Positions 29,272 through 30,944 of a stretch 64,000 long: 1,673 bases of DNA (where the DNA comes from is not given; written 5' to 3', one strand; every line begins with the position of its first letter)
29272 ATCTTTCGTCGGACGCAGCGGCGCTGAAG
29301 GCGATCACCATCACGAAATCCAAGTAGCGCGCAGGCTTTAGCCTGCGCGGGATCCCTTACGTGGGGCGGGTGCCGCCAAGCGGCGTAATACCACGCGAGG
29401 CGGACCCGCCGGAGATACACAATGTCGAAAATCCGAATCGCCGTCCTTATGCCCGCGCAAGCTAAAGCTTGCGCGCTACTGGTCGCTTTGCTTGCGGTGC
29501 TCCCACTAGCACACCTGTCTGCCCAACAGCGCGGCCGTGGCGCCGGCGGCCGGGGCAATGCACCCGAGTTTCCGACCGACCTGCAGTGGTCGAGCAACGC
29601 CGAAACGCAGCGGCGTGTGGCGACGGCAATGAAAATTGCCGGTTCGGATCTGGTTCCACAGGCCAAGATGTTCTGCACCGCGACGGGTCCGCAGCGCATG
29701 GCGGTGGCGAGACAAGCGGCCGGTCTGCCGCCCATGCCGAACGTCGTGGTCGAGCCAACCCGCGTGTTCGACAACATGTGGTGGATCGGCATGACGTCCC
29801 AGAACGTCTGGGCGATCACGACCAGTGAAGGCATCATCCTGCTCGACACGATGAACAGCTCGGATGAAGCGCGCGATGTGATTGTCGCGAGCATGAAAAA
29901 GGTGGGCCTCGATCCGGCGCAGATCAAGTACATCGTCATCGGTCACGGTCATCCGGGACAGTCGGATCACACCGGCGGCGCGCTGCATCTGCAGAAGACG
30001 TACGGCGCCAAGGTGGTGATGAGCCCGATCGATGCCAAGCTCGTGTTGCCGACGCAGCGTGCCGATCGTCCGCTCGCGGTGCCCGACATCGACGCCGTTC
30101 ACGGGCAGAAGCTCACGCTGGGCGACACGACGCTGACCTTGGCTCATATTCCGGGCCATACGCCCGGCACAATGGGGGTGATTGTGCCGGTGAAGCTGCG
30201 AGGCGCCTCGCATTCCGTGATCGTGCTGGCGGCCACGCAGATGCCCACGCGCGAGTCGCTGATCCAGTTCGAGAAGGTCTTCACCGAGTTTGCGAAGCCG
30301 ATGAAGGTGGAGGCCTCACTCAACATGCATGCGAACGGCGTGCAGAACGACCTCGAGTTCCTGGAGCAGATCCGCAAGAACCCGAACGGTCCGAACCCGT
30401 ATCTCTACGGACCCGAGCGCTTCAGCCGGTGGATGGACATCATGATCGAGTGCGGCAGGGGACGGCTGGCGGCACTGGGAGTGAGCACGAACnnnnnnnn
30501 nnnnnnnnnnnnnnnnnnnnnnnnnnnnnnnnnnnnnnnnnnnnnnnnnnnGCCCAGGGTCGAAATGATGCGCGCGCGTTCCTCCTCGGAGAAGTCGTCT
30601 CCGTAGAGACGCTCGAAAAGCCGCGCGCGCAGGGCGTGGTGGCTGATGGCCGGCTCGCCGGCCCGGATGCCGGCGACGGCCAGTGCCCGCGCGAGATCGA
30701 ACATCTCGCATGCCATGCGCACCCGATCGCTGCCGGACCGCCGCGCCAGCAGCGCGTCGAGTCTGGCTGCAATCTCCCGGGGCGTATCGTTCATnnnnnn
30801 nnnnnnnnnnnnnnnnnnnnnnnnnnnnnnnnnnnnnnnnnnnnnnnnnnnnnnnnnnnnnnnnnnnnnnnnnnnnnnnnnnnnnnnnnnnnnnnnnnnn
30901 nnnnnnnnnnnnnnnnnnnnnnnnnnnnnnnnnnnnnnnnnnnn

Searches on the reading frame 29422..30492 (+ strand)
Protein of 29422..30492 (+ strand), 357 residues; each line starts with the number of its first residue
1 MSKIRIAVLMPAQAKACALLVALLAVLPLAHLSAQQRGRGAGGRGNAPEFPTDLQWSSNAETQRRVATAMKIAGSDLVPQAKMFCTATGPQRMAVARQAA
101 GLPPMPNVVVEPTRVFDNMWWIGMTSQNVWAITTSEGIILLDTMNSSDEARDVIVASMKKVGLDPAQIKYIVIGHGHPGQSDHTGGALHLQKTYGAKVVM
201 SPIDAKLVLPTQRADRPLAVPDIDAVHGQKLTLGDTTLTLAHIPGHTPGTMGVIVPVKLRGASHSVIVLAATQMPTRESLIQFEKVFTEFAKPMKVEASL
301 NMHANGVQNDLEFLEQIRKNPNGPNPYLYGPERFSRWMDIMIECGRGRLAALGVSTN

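Call 109: search_protein_families(library=pfam, proteins=[window:29422-30492:+], max_evalue=0.00001)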
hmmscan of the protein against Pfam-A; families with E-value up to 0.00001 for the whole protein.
window:29422-30492:+ (357 aa): 1 family
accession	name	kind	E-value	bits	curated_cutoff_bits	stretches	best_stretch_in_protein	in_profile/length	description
PF00753.33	Lactamase_B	-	2e-15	57.7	22.7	1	125-253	4-137/196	Metallo-beta-lactamase superfamily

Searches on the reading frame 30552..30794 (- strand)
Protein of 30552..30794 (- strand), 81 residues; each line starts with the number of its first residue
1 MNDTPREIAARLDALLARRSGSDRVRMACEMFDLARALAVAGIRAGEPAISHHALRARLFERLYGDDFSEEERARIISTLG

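Call 122: search_protein_families(library=pfam, proteins=[window:30552-30794:-], max_evalue=0.01)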
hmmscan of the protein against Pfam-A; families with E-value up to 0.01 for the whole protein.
window:30552-30794:- (81 aa): 1 family
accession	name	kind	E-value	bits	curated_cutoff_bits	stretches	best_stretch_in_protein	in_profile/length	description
PF18993.5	Rv0078B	-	0.0011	19.3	27.1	1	20-63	4-47/63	Rv0078B-related antitoxin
